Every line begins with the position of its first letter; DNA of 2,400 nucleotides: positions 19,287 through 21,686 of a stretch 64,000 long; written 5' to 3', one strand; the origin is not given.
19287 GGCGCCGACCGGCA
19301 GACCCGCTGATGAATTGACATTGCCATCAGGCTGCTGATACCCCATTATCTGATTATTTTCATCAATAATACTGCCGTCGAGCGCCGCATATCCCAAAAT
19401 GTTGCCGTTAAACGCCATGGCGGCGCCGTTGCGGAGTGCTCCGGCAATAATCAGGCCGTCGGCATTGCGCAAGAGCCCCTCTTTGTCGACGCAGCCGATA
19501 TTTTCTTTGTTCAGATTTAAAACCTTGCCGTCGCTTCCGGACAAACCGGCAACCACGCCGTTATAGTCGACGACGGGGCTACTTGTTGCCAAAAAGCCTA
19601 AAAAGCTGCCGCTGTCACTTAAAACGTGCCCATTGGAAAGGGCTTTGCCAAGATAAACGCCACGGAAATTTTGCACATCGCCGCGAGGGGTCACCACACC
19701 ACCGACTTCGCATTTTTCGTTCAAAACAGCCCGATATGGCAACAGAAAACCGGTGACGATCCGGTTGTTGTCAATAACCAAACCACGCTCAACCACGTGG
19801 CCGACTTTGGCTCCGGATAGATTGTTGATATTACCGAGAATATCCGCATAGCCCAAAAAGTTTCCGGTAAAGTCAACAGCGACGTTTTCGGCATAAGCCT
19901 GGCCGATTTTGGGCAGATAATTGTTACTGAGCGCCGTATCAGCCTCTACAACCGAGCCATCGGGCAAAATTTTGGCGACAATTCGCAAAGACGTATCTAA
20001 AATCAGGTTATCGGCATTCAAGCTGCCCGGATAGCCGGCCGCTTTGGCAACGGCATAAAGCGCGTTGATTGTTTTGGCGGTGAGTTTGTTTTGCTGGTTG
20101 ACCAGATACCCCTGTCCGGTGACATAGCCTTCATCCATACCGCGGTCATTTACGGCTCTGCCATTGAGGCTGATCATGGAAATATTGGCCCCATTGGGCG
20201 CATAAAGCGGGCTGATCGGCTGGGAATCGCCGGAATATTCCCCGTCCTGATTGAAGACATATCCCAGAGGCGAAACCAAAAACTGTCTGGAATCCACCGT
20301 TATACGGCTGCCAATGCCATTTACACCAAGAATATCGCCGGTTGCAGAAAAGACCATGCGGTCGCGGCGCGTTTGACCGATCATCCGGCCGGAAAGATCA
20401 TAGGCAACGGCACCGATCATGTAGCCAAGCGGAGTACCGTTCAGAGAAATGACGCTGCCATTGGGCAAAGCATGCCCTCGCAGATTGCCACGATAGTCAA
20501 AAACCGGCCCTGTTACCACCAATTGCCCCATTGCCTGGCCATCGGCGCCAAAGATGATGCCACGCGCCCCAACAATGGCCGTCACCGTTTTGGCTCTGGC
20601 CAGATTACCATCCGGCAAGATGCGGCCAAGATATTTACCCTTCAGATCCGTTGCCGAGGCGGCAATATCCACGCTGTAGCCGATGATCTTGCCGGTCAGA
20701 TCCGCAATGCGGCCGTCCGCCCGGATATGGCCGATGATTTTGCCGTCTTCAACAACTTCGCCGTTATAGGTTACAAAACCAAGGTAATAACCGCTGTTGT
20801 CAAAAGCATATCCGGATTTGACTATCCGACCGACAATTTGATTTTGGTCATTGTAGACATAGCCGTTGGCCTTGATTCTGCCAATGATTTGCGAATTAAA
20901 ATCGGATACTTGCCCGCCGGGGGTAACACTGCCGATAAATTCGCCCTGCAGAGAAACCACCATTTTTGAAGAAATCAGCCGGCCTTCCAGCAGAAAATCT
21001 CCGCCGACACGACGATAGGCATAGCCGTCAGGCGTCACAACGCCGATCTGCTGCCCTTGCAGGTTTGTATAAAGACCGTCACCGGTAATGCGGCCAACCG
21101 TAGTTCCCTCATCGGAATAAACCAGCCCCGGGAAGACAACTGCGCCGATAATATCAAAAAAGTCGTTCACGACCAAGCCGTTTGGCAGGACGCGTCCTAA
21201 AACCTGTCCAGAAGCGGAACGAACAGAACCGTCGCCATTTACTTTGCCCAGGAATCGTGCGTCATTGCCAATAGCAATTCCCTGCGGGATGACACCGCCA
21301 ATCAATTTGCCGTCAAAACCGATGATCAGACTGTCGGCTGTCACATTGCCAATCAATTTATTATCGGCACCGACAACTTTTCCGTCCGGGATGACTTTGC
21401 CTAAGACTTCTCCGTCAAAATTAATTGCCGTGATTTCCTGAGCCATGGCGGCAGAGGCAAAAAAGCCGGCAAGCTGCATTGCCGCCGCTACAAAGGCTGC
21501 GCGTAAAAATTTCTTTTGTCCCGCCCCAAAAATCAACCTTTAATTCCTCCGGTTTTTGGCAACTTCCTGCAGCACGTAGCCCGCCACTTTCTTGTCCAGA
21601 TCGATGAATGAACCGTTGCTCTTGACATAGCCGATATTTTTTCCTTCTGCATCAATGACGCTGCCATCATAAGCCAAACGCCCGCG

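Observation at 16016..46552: A ~30.5-kb single-strand operon encodes a heavily expanded VirB-type T4SS, most of it non-canonical sequence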

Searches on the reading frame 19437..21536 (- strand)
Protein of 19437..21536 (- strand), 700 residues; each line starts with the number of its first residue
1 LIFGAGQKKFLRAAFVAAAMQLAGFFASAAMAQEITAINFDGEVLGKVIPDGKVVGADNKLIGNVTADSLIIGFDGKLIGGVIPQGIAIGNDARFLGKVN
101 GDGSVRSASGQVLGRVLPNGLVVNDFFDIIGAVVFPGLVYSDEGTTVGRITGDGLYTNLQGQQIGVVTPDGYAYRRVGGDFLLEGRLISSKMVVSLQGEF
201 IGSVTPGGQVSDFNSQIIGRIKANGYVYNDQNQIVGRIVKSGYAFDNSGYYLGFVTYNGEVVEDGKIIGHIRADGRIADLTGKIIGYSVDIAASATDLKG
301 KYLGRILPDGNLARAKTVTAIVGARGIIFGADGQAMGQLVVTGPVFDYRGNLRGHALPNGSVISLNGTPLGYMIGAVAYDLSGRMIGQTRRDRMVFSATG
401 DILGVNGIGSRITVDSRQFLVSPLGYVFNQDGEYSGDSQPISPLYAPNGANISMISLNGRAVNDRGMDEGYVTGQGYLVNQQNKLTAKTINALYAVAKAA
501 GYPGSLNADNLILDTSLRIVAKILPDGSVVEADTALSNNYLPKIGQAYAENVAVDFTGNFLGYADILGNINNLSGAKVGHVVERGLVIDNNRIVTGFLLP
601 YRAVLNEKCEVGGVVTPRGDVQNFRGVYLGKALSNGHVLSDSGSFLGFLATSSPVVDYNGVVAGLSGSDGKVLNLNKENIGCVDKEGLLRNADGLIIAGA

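Call 77: predict_structure(alignment_id=A4)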
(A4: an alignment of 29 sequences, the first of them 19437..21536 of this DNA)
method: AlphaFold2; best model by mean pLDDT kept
length: 700 residues; sequences in the alignment: 29
mean_pLDDT: 90.1   pTM: 0.87
mean pLDDT of the five models: 90.1, 89.1, 88.5, 87.9, 81.9
residues with pLDDT >= 90: 475; 70-90: 207; 50-70: 12; < 50: 6
segments of 3 or more residues with pLDDT < 50: 27-32
pLDDT, mean of each block of 10 residues (from residue 1): 65 78 59 74 88 87 89 89 92 90 86 92 93 93 92 90 93 92 89 89 88 90 93 92 92 92 92 92 91 94 92 84 91 90 95 95 92 96 94 89 92 91 94 92 93 91 87 91 90 90 90 89 95 90 94 95 95 93 93 94 91 94 95 94 92 88 88 88 91 90
secondary structure, 60 per line:
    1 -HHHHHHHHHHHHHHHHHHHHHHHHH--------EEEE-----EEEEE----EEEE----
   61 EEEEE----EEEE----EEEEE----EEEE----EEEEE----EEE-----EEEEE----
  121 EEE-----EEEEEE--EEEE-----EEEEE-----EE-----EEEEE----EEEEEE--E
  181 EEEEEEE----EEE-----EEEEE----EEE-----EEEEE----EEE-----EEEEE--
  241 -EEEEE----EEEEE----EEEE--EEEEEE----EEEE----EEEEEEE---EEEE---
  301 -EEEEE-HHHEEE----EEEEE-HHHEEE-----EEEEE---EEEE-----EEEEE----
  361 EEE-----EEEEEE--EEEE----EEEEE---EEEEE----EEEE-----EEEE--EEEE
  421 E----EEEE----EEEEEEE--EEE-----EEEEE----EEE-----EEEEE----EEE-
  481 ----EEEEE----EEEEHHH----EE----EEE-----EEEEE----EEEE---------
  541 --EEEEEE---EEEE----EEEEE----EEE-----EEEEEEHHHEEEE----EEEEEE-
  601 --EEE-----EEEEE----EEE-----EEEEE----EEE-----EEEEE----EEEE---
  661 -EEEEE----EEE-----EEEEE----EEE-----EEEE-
elements in order (helices of 4 or more, strands of 3 or more residues): H2-26 E35-38 E44-48 E53-56 E61-65 E70-73 E78-82 E87-90 E95-99 E104-106 E112-116 E121-123 E129-134 E137-140 E146-150 E163-167 E172-177 E180-187 E192-194 E200-204 E209-211 E217-221 E226-228 E234-238 E242-246 E251-255 E260-263 E266-271 E276-279 E284-290 E294-297 E302-306 E311-313 E318-322 E327-329 E335-339 E343-346 E352-356 E361-363 E369-374 E377-380 E385-389 E393-397 E402-405 E411-414 E417-421 E426-429 E434-440 E443-445 E451-455 E460-462 E468-472 E477-479 E485-489 E494-497 E511-513 E519-523 E528-531 E543-548 E552-555 E560-564 E569-571 E577-582 E586-589 E594-599 E603-605 E611-615 E620-622 E628-632 E637-639 E645-649 E654-657 E662-666 E671-673 E679-683 E688-690 E696-699

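Call 80: fold_search(model_id=the predicted structure, library=pdb)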
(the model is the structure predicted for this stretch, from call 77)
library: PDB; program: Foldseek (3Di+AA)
matches with E <= 10: 1188; with E <= 0.001: 113
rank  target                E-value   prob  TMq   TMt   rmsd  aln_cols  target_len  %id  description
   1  7pq5                  3.5e-19  0.66  0.08  0.07  29.5       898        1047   10  Photorhabdus laumondii T6SS-associated Rhs protein carrying the Tre23 toxin domain (released 2021-12-01)
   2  6ske_A                1.5e-17  0.57  0.09  0.05  29.7       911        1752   11  Teneurin 2 in complex with Latrophilin 2 Lec domain (released 2020-02-12)
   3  8qja_D                1.0e-16  0.60  0.09  0.08  28.9       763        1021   12  T6SS-linked Rhs repeat protein - Advenella mimigardefordensis VgrG-Rhs core (released 2024-09-25)
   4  6cmx_A                1.8e-16  0.54  0.10  0.07  28.5       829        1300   12  Human Teneurin 2 extra-cellular region (released 2018-07-25)
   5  6fb3_A                1.7e-15  0.47  0.09  0.05  30.3       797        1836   12  Teneurin 2 Partial Extracellular Domain (released 2018-03-28)
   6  8qja_A                1.5e-14  0.47  0.10  0.08  29.5       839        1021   12  T6SS-linked Rhs repeat protein - Advenella mimigardefordensis VgrG-Rhs core (released 2024-09-25)
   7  8fh3_B                6.6e-14  0.47  0.10  0.07  25.0       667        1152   11  Human IFT-A complex structures provide molecular insights into ciliary transport (released 2023-02-22)
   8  6l7i_G                2.2e-13  0.30  0.08  0.08  27.6       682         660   10  Signal substraction of TcdB1-TccC2 and part of TcdA1 (released 2021-03-31)
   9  4igl_D                2.8e-13  0.33  0.09  0.09  27.5       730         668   13  Structure of the RHS-repeat containing BC component of the secreted ABC toxin complex from Yersinia entomophaga (released 2013-08-07)
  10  6sup                  3.1e-13  0.18  0.08  0.04  29.5       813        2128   12  Crystal Structure of TcdB2-TccC3-Cdc42 (released 2019-12-04)
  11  8r50_A                2.1e-12  0.14  0.07  0.05  29.5       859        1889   10  Mouse teneurin-3 compact dimer - A1B1 isoform (released 2024-05-08)
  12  6suf_F                5.1e-12  0.14  0.08  0.04  30.0       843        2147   10  Structure of Photorhabdus luminescens Tc holotoxin pore (released 2019-11-06)
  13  9bfu_A                7.1e-12  0.12  0.07  0.05  27.1       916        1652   10  Cryo-EM structure of Sevenless extracellular domain (composite map of the dimer, pH 4.6) (released 2025-01-29)
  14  8f5o_C                1.0e-10  0.16  0.09  0.07  25.3       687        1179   10  Structure of Leishmania tarentolae IFT-A (state 1) (released 2022-12-21)
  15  8hmf_E                2.0e-10  0.12  0.08  0.06  28.1       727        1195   11  head module state 2 of Tetrahymena IFT-A (released 2023-06-14)
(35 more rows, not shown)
